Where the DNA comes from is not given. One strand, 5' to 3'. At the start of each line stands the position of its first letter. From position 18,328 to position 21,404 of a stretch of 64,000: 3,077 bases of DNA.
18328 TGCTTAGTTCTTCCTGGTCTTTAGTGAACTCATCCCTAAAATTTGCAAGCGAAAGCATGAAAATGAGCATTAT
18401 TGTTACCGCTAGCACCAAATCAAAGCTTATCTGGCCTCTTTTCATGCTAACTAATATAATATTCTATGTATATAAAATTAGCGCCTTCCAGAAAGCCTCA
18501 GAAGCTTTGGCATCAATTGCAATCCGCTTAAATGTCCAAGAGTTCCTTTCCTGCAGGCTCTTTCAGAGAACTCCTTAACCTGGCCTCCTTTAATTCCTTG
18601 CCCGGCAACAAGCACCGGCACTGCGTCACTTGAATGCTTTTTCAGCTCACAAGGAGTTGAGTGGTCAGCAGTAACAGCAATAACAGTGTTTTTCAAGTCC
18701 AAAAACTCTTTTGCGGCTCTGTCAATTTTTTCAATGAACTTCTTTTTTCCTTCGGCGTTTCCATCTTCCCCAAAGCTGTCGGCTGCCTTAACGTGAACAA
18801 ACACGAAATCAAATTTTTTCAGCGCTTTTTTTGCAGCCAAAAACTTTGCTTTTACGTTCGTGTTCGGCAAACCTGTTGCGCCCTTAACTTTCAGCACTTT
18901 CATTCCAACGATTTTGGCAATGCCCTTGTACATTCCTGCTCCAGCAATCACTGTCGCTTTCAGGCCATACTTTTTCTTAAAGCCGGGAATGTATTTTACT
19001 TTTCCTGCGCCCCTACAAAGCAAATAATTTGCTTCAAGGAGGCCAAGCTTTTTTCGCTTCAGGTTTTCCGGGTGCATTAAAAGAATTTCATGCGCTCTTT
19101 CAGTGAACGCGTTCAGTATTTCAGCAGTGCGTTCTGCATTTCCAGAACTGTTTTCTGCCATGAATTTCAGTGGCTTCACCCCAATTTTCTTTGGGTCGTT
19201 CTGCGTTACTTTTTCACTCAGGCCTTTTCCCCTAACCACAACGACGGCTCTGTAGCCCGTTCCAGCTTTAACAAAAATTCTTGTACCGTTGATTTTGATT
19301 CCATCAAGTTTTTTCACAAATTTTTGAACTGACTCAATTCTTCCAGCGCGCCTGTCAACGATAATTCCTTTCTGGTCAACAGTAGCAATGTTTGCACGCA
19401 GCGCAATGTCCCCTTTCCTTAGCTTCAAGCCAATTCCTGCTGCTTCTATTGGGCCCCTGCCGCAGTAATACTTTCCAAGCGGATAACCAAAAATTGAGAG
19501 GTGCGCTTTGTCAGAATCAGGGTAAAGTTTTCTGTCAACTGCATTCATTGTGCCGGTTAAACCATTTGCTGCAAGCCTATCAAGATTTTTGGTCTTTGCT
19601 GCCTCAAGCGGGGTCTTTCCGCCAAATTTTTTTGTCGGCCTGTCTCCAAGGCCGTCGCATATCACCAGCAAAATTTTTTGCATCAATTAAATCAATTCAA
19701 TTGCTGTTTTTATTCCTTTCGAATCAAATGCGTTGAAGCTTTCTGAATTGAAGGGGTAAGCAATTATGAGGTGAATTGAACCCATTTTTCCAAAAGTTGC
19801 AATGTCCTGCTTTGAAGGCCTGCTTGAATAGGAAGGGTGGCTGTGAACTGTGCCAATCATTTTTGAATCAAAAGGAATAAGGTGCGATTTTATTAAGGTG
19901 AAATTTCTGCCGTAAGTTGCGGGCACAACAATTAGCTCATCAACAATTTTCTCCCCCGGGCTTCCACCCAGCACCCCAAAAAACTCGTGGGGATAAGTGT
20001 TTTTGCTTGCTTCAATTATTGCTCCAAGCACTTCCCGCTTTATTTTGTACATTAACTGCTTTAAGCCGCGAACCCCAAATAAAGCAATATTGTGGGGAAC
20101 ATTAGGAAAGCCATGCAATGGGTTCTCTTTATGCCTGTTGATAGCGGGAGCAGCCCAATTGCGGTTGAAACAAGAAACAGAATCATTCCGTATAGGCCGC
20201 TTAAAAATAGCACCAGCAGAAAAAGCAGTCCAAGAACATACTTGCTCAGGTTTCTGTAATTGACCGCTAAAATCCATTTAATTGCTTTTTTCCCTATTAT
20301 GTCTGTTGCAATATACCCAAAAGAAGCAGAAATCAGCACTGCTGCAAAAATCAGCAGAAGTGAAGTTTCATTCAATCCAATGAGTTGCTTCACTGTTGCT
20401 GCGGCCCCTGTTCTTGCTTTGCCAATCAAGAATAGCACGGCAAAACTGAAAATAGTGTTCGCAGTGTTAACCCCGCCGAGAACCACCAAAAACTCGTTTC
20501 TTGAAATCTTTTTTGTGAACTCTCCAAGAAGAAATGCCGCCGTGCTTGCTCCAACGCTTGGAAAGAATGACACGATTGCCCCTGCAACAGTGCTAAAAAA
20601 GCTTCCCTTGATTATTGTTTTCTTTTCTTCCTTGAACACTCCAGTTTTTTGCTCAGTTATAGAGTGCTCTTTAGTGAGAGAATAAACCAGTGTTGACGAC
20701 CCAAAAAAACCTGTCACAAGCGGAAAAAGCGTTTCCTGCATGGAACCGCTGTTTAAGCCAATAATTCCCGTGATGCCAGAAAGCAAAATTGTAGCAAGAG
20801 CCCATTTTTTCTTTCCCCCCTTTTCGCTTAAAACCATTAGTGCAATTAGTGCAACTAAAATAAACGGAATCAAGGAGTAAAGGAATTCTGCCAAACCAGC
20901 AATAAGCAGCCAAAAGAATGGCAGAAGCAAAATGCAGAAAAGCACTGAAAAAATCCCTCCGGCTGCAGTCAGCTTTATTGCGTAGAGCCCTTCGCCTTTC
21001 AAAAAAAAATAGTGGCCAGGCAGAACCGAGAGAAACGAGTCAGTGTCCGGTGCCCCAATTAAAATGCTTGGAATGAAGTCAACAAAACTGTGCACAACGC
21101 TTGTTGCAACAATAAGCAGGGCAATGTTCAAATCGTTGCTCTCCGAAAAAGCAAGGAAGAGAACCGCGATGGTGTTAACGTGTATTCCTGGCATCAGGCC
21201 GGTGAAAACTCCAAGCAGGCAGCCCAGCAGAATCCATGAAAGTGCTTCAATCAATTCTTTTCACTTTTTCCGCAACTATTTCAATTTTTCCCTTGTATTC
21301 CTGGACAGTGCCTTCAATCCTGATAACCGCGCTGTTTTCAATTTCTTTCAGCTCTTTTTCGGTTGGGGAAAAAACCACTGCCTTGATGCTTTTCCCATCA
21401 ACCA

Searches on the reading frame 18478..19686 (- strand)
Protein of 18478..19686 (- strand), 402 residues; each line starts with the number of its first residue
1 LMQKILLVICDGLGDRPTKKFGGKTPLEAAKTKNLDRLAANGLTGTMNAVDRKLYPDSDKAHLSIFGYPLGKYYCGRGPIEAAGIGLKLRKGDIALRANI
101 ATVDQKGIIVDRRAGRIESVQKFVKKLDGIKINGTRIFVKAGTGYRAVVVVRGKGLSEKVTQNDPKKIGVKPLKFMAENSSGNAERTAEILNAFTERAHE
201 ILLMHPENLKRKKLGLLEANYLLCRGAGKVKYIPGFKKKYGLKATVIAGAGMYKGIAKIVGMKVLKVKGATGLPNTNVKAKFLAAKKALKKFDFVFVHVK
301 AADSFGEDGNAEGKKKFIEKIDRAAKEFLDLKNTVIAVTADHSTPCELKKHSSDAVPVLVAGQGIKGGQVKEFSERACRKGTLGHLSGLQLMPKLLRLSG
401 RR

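Call 20: search_protein_families(library=pfam, proteins=[window:18478-19686:-], max_evalue=0.001)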
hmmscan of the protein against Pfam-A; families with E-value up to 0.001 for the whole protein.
window:18478-19686:- (402 aa): 2 families
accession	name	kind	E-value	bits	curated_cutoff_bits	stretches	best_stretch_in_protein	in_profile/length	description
PF01676.23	Metalloenzyme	-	6.1e-52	177.1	24.3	1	3-392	1-246/252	Metalloenzyme superfamily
PF10143.14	PhosphMutase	-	1.9e-47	161.7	21.5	1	39-208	1-170/170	2,3-bisphosphoglycerate-independent phosphoglycerate mutase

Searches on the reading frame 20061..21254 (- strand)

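Call 20: search_protein_families(library=pfam, proteins=[window:20061-21254:-], max_evalue=0.001)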
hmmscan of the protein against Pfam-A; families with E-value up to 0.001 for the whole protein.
window:20061-21254:- (397 aa): 1 family
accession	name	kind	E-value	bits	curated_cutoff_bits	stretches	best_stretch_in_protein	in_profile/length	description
PF01970.21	TctA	-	3.8e-52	177.8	28.9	1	5-381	1-422/423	Tripartite tricarboxylate transporter TctA family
